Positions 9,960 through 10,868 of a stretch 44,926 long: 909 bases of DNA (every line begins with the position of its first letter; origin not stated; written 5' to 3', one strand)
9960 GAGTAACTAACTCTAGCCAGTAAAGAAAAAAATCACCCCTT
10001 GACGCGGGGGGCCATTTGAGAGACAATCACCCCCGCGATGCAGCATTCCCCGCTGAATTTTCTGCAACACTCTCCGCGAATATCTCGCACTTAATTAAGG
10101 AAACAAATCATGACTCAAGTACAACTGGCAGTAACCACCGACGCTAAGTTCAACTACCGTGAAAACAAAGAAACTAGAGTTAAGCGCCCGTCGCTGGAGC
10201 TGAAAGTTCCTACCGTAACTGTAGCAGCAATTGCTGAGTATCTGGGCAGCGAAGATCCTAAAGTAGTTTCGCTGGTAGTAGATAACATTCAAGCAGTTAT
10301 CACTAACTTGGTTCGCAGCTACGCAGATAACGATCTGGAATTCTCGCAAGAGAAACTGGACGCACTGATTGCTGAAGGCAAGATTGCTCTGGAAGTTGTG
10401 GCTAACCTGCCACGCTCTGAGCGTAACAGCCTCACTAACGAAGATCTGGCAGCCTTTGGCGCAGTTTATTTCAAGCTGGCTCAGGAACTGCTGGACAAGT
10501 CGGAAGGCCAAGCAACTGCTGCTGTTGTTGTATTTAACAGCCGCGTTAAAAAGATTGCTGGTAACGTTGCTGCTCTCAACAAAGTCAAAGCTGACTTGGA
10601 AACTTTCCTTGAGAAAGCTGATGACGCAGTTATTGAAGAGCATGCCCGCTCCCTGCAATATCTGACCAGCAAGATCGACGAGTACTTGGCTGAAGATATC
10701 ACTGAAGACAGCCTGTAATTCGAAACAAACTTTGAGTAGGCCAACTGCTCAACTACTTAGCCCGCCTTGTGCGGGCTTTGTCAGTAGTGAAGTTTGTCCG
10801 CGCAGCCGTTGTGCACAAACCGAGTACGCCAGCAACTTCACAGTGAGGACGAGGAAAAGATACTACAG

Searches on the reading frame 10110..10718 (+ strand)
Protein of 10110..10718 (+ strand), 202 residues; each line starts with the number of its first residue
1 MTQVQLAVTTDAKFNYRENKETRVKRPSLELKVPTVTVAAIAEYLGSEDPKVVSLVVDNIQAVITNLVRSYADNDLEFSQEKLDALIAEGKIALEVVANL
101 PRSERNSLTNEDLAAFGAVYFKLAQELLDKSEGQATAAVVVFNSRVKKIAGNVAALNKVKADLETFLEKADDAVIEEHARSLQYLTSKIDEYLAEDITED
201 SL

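Call 8: search_dna_similar(query=window:10110-10715:+, collection=phages, mode=protein, max_rows=30)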
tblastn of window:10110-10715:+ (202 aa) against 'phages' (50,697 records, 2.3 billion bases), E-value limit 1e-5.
No match.

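Call 9: search_protein_families(library=phrogs, proteins=[window:10110-10715:+])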
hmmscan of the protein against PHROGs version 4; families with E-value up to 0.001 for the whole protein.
window:10110-10715:+ (202 aa): 0 families

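Call 11: find_related_loci(query=window:10110-10715:+, collection=viral_contigs, flank=6000)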
Query window:10110-10715:+ (202 aa) in viral_contigs; peptide patterns used: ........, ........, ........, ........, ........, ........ (x = any residue, [..] = any of these).
23 stretches matched a pattern; 3 encode a relative of the query (tblastn E <= 1e-3); 3 distinct loci.
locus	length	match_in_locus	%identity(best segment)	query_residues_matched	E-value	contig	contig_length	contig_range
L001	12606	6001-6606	68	1-202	8e-89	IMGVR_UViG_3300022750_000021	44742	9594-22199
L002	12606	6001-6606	64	1-202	9e-84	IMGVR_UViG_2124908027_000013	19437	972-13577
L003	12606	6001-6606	64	1-202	9e-84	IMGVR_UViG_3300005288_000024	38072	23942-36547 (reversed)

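Call 12: find_encoding_contigs(protein=window:10110-10718:+, flank=6000, max_places=10)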
Protein window:10110-10718:+ (202 aa): 2 contigs read that carry it; 1 place shown.
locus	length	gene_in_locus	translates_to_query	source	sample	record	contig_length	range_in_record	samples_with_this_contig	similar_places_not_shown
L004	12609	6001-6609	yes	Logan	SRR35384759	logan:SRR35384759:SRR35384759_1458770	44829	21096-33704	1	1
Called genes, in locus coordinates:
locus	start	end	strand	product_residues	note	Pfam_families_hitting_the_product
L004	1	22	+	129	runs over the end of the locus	-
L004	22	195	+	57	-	-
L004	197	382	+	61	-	-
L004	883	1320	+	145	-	-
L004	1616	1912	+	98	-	-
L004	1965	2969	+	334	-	-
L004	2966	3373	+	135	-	-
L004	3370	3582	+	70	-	-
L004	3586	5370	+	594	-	PF13086:AAA_11 (faint), PF13604:AAA_30, PF13245:AAA_19, PF01443:Viral_helicase1 (weak), PF13538:UvrD_C_2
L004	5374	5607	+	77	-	-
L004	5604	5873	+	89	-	-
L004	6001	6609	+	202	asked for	-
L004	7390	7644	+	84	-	-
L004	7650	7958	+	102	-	-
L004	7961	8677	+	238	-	PF08761:dUTPase_2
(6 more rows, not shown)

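Call 23: find_homologous_proteins(query=window:10110-10715:+)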
Query window:10110-10715:+ (202 aa): 46 proteins with E <= 0.001 among 801 candidates.
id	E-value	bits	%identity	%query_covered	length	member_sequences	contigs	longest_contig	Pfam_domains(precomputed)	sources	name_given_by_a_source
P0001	2.3e-113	394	97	100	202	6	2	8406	-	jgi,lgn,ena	jgi:hypothetical protein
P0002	2.4e-99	348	85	100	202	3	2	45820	-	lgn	-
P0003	5.4e-98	344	85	100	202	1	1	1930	-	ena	-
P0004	2.5e-96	339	83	100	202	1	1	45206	-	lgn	-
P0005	1.7e-86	307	74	100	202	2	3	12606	-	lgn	-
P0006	2.3e-86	306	74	100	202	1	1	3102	-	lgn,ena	-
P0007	2.3e-83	296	73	100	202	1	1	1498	-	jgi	jgi:hypothetical protein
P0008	2.5e-83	296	73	100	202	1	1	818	-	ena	-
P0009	3.5e-83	296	72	100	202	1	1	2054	-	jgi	jgi:hypothetical protein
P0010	6.5e-83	295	71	100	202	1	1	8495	-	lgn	-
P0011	3.4e-82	293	70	100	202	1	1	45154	-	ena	-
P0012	2.9e-81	289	73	95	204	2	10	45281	-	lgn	-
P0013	3.7e-80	286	71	99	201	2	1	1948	-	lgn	-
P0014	1.8e-78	280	70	99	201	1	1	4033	-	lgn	-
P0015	8.6e-78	278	68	100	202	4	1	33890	-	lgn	-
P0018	8.2e-76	272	69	99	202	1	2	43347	-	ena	-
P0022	7.3e-74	265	66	99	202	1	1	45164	-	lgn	-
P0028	1.5e-72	261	63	100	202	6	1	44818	-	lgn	-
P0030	8.8e-71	255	63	100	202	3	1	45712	-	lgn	-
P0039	7.5e-68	246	60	100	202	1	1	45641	-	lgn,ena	-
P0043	2.1e-37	147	45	93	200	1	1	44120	-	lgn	-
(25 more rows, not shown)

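Call 24: find_encoding_contigs(protein=P0002, flank=4000, max_places=2)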
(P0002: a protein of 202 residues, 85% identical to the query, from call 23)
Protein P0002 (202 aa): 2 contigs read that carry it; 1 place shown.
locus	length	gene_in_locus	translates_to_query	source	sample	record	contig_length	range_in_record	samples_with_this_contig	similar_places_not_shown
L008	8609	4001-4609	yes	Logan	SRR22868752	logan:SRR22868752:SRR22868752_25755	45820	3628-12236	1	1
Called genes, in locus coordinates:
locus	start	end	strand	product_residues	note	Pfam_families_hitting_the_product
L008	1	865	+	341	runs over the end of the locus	-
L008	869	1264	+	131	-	-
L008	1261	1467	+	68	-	-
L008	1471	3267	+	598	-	PF13086:AAA_11 (faint), PF13245:AAA_19, PF13604:AAA_30, PF01443:Viral_helicase1 (weak), PF13538:UvrD_C_2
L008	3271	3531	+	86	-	-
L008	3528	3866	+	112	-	-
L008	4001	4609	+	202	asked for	-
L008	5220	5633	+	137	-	-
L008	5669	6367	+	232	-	PF08761:dUTPase_2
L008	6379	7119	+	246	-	-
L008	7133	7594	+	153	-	-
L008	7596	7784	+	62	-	-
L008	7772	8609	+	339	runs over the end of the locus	PF12705:PDDEXK_1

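Call 25: find_encoding_contigs(protein=P0004, flank=4000, max_places=2)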
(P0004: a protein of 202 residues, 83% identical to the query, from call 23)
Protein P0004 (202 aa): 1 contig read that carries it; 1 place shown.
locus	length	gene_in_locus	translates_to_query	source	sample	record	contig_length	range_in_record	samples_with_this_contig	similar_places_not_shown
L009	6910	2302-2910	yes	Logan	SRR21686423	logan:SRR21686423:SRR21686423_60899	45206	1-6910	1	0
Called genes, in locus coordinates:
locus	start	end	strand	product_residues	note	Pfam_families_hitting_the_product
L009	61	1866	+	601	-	PF13086:AAA_11 (faint), PF13245:AAA_19, PF13604:AAA_30, PF01443:Viral_helicase1, PF13538:UvrD_C_2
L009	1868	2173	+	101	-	-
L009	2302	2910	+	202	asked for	-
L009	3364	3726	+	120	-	-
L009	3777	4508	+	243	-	PF08761:dUTPase_2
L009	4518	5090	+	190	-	-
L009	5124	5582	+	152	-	-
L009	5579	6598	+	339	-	PF12705:PDDEXK_1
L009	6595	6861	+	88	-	-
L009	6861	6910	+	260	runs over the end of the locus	PF13479:AAA_24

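Call 26: find_encoding_contigs(protein=P0011, flank=4000, max_places=2)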
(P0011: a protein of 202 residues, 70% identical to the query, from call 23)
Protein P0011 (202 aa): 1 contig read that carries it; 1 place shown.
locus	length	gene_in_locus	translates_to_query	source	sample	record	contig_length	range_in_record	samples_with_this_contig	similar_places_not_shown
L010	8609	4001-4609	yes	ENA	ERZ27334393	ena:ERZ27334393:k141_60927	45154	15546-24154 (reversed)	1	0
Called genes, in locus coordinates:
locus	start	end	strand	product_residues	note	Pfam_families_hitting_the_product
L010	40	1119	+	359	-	-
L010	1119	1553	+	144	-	-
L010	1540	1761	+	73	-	-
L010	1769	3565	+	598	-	PF05970:PIF1 (faint), PF13086:AAA_11 (faint), PF13604:AAA_30, PF13245:AAA_19, PF01443:Viral_helicase1 (weak), PF13538:UvrD_C_2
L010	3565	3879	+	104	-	-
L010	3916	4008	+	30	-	-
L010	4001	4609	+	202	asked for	-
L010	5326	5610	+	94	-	-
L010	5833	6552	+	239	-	PF08761:dUTPase_2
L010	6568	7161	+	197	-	-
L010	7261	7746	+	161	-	-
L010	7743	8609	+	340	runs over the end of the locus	PF12705:PDDEXK_1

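Call 27: find_encoding_contigs(protein=P0012, flank=4000, max_places=3)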
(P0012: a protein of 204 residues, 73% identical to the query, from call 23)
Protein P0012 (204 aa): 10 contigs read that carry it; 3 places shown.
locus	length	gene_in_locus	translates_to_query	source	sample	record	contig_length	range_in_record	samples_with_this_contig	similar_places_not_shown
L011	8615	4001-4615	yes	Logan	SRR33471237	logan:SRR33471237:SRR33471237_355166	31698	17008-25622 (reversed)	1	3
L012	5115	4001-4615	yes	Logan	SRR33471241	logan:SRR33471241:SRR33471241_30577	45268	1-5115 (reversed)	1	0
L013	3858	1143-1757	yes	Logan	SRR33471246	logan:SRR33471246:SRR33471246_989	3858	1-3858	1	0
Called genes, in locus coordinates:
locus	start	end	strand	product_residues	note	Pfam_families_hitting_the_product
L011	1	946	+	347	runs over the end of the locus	-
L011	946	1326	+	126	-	-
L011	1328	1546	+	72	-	-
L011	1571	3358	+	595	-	PF05970:PIF1 (faint), PF13086:AAA_11 (weak), PF13604:AAA_30, PF13245:AAA_19, PF01443:Viral_helicase1 (weak), PF13538:UvrD_C_2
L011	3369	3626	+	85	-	-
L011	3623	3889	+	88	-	-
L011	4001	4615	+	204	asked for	-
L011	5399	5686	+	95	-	-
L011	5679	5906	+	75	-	-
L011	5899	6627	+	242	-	PF08761:dUTPase_2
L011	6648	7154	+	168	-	-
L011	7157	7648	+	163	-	-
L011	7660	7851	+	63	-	-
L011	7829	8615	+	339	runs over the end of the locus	PF12705:PDDEXK_1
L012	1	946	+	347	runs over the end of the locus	-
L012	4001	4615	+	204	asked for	-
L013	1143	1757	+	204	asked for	-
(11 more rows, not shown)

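Call 28: find_encoding_contigs(protein=P0018, flank=4000, max_places=2)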
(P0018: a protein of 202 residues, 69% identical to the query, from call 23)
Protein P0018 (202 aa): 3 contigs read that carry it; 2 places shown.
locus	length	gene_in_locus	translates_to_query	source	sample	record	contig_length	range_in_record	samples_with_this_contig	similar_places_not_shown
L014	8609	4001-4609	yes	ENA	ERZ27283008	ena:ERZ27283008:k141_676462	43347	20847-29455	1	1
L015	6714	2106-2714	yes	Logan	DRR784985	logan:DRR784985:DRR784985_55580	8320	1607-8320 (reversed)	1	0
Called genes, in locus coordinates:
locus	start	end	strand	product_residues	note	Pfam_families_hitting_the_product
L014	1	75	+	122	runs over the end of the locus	-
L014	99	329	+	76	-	-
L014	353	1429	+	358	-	-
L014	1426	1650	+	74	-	-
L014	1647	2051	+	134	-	-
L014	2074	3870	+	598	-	PF13086:AAA_11 (weak), PF13245:AAA_19, PF13604:AAA_30, PF01443:Viral_helicase1 (weak), PF13538:UvrD_C_2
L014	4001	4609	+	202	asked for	-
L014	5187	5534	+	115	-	-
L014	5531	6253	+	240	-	PF08761:dUTPase_2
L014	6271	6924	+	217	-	-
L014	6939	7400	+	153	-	-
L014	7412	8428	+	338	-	PF12705:PDDEXK_1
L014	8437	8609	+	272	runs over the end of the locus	PF13479:AAA_24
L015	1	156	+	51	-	?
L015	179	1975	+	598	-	PF13086:AAA_11 (weak), PF13245:AAA_19, PF13604:AAA_30, PF01443:Viral_helicase1 (weak), PF13538:UvrD_C_2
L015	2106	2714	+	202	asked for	-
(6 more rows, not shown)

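Call 29: find_encoding_contigs(protein=P0022, flank=4000, max_places=2)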
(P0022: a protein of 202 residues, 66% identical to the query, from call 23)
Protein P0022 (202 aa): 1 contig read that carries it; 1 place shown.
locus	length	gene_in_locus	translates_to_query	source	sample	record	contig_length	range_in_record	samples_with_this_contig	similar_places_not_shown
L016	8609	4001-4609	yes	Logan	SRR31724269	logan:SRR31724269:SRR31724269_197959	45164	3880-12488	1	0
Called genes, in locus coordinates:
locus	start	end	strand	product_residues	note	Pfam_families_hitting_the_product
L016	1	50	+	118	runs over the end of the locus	-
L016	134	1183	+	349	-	-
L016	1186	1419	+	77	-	-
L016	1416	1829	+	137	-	-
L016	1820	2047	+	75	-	-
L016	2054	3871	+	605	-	PF05970:PIF1 (faint), PF13086:AAA_11 (weak), PF13245:AAA_19, PF13604:AAA_30, PF01443:Viral_helicase1 (weak), PF13538:UvrD_C_2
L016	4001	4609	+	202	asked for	-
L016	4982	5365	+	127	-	-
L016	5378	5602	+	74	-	-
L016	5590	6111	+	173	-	-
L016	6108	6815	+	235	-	PF08761:dUTPase_2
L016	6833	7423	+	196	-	-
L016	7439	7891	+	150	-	-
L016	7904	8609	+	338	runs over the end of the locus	PF12705:PDDEXK_1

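Call 30: find_encoding_contigs(protein=P0028, flank=4000, max_places=2)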
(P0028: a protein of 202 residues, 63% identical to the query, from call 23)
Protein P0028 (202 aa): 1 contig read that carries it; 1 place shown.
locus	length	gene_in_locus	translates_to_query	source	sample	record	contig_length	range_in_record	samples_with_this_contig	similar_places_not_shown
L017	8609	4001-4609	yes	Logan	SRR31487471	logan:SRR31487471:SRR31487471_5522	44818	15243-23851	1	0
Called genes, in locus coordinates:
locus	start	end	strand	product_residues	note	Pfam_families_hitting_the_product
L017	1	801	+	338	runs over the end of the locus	-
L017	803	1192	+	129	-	-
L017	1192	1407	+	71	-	-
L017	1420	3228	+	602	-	PF05970:PIF1 (faint), PF13086:AAA_11 (faint), PF13604:AAA_30, PF13245:AAA_19, PF13401:AAA_22 (faint), PF01443:Viral_helicase1 (weak), PF13538:UvrD_C_2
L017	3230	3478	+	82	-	-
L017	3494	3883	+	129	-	-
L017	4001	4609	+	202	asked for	-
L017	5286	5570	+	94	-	-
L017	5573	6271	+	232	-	PF08761:dUTPase_2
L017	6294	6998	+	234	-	-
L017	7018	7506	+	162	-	-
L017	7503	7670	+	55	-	-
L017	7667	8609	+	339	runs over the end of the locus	PF12705:PDDEXK_1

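Call 31: find_encoding_contigs(protein=P0030, flank=4000, max_places=2)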
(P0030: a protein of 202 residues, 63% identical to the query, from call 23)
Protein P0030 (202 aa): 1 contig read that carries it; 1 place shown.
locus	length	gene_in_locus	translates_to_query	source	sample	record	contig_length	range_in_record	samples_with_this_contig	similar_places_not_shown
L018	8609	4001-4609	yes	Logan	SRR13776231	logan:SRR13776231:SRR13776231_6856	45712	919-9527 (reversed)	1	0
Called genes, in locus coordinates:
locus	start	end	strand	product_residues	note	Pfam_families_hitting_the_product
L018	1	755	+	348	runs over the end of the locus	-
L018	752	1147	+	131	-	-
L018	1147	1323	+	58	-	-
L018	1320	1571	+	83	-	-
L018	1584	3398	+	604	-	PF05970:PIF1 (faint), PF13086:AAA_11 (faint), PF13245:AAA_19, PF13604:AAA_30, PF01443:Viral_helicase1 (weak), PF13538:UvrD_C_2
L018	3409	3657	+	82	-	-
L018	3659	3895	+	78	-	-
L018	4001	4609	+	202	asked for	-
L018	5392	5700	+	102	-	-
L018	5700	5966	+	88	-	-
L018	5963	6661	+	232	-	PF08761:dUTPase_2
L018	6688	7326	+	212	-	-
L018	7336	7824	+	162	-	-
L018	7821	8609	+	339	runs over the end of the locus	PF12705:PDDEXK_1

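Call 32: find_encoding_contigs(protein=P0039, flank=4000, max_places=2)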
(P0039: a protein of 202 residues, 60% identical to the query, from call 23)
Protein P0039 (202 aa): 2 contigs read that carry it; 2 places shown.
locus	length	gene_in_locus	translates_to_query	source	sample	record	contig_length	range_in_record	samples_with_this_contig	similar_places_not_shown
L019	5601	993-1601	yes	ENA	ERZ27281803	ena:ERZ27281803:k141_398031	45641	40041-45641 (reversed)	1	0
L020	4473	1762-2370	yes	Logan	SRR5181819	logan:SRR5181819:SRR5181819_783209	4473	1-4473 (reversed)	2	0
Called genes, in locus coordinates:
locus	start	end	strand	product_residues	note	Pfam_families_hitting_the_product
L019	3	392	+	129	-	?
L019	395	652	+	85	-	-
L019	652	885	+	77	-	-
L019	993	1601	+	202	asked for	-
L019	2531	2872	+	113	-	-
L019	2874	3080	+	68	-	-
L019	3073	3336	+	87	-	-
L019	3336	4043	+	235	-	PF08761:dUTPase_2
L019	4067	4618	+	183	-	-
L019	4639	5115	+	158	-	-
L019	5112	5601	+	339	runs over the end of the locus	PF12705:PDDEXK_1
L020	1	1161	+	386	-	?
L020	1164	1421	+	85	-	-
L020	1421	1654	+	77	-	-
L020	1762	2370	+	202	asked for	-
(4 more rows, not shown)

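Call 33: find_encoding_contigs(protein=P0043, flank=4000, max_places=2)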
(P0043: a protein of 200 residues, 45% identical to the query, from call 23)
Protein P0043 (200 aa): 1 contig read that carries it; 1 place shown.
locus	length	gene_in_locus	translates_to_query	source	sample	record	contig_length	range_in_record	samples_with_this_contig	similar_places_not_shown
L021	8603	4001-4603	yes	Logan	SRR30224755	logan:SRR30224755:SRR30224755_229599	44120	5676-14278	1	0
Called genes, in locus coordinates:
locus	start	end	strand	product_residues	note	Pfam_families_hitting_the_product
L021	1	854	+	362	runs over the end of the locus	-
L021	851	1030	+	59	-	-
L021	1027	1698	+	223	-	-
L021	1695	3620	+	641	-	PF00580:UvrD-helicase (weak), PF13086:AAA_11 (faint), PF13245:AAA_19, PF13401:AAA_22 (faint), PF13604:AAA_30, PF01443:Viral_helicase1 (weak), PF13538:UvrD_C_2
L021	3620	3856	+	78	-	-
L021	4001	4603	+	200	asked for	-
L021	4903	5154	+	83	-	-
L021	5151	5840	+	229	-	PF08761:dUTPase_2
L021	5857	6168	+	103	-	-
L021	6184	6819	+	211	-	-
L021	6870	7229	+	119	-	-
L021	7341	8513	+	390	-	PF12705:PDDEXK_1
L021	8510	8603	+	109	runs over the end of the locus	-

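Call 42: find_related_loci(query=A1, collection=metagenome_contigs, flank=2500)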
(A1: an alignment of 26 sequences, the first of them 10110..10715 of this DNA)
Query A1 (202 aa) in metagenome_contigs; peptide patterns used: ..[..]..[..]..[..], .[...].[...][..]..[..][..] (x = any residue, [..] = any of these).
600 stretches matched a pattern (row limit reached: there are more); 4 encode a relative of the query (tblastn E <= 1e-3); 4 distinct loci.
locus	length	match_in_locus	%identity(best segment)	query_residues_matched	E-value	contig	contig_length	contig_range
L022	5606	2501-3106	68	1-202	4e-89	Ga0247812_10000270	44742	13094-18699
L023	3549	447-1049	65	2-202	4e-84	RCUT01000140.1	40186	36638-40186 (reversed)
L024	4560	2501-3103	65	2-202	4e-84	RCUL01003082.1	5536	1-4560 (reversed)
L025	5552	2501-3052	38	14-198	5e-38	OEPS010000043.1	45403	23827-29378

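Call 43: find_related_loci(query=A1, collection=viral_contigs, flank=2500)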
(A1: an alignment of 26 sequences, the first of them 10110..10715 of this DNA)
Query A1 (202 aa) in viral_contigs; peptide patterns used: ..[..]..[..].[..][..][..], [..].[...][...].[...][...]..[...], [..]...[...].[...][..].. (x = any residue, [..] = any of these).
411 stretches matched a pattern; 6 encode a relative of the query (tblastn E <= 1e-3); 5 distinct loci.
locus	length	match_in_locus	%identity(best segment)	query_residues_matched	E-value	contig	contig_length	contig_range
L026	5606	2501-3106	68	1-202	7e-89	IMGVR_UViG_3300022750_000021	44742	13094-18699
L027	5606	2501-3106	64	1-202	9e-84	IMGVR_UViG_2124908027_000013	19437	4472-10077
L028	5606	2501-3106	64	1-202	9e-84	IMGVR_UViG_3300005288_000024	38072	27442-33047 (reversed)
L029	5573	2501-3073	43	8-202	3e-46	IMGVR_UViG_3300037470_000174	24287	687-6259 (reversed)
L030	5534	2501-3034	27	14-196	4e-16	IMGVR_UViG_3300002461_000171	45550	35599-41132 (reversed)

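Call 50: search_protein_families(library=pfam, max_evalue=0.01, proteins=[window:10110-10715:+])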
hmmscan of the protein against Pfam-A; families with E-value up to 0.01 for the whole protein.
window:10110-10715:+ (202 aa): 0 families

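Call 59: find_encoding_contigs(protein=P0005, flank=3000, max_places=4)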
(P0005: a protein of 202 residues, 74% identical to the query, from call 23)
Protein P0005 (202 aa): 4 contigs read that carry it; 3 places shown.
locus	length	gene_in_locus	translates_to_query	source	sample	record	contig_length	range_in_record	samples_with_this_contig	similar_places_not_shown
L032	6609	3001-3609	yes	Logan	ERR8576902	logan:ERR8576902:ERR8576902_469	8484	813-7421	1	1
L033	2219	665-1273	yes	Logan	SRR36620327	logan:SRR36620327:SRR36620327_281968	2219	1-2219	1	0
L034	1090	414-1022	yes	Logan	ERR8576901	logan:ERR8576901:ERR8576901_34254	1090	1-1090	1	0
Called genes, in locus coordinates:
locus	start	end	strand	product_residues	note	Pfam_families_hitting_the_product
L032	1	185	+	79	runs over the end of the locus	-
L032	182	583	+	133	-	-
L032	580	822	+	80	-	-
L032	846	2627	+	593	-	PF13086:AAA_11 (weak), PF13604:AAA_30, PF13245:AAA_19, PF01443:Viral_helicase1 (weak), PF13538:UvrD_C_2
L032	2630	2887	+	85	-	-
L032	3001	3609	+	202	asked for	-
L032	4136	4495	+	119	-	-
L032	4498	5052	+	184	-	-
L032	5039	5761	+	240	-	PF08761:dUTPase_2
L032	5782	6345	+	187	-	-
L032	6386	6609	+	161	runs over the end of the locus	-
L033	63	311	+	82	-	-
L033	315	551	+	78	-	-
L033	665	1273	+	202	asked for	-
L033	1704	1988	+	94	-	-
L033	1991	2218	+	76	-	?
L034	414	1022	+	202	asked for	-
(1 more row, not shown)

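Call 70: predict_structure(alignment_id=A1)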
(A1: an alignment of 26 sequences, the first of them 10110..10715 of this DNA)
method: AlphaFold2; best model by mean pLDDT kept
length: 202 residues; sequences in the alignment: 26
mean_pLDDT: 85.0   pTM: 0.57
mean pLDDT of the five models: 85.0, 84.7, 84.7, 83.6, 83.0
residues with pLDDT >= 90: 68; 70-90: 114; 50-70: 19; < 50: 1
segments of 3 or more residues with pLDDT < 50: none
pLDDT, mean of each block of 10 residues (from residue 1): 66 85 87 83 86 87 85 87 93 83 66 90 93 93 90 92 94 84 88 74 56
secondary structure, 60 per line:
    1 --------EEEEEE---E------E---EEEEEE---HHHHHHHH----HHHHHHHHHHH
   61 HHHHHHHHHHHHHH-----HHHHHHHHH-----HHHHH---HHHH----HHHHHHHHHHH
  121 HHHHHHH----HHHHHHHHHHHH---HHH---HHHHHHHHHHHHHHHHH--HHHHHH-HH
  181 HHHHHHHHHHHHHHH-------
elements in order: E9-14 E29-34 H38-45 H50-74 H80-88 H94-98 H102-105 H110-127 H132-143 H153-169 H172-177 H179-195

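Call 74: fold_search(model_id=the predicted structure, library=pdb)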
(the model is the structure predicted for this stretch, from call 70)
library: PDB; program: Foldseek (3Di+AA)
matches with E <= 10: 218; with E <= 0.001: 0
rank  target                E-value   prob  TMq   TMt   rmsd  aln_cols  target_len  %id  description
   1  7vg4_B                7.4e-01  0.15  0.19  0.18  20.2       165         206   18  10,5-methenyltetrahydrofolate cyclohydrolase from Methylobacterium extorquens AM1 strain (released 2022-07-06)
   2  7m5t_MODEL_1_A        8.7e-01  0.66  0.25  0.45   6.8        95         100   15  Solution NMR structure of de novo designed protein 0515 (released 2021-12-15)
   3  7uqa_A                1.2e+00  0.15  0.19  0.26  13.9       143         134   15  Crystal structure of the small Ultra-Red Fluorescent Protein (smURFP) (released 2023-07-19)
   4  5ecf_B                1.4e+00  0.10  0.17  0.21  17.0       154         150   15  Ligand binding domain 1 of Penicillium marneffei MP1 protein complexed with arachidonic acids (released 2016-10-19)
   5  9wg7_S2               1.7e+00  0.14  0.23  0.27   9.8       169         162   12  The structure of phycobilisome with a bicylindrical core from the cyanobacterium Synechococcus elongatus PCC 7942 (released 2026-04-01)
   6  5ecf_A                1.7e+00  0.10  0.18  0.23  17.0       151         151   14  Ligand binding domain 1 of Penicillium marneffei MP1 protein complexed with arachidonic acids (released 2016-10-19)
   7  5j5k                  1.8e+00  0.11  0.19  0.24  17.1       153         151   16  CRYSTAL STRUCTURE OF AFMP4P IN COMPLEX WITH PALMITIC ACID (released 2017-04-05)
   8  5ecf_C                1.8e+00  0.09  0.18  0.22  16.9       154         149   15  Ligand binding domain 1 of Penicillium marneffei MP1 protein complexed with arachidonic acids (released 2016-10-19)
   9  2pm7_C                1.8e+00  0.07  0.14  0.10  18.6       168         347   14  Crystal structure of yeast Sec13/31 edge element of the COPII vesicular coat, selenomethionine version (released 2007-07-03)
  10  9f79_B                1.8e+00  0.05  0.15  0.15  16.3       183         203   17  Crystal structure of the S. cerevisiae eIF2beta N-terminal tail bound to the C-terminal domain of eIF5 (released 2025-09-03)
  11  5j5l                  1.9e+00  0.11  0.19  0.24  17.1       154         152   16  CRYSTAL STRUCTURE OF AFMP4P IN COMPLEX WITH ARACHIDONIC ACID (released 2017-04-05)
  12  7xge_A                2.1e+00  0.08  0.19  0.21  18.1       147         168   16  Crystal structure of MCL-1 in complex with computationally designed inhibitor protein (released 2022-07-20)
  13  6zc9_A                2.1e+00  0.08  0.19  0.18  16.6       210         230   14  Structure of 14-3-3 gamma in complex with Nedd4-2 14-3-3 binding motif Ser448 (released 2021-07-21)
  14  6w2v_B                2.1e+00  0.05  0.12  0.12  16.6       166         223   16  Junction 23, DHR14-DHR18 (released 2020-04-15)
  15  2nrm                  2.3e+00  0.06  0.16  0.20  16.9       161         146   17  S-nitrosylated blackfin tuna myoglobin (released 2007-05-08)
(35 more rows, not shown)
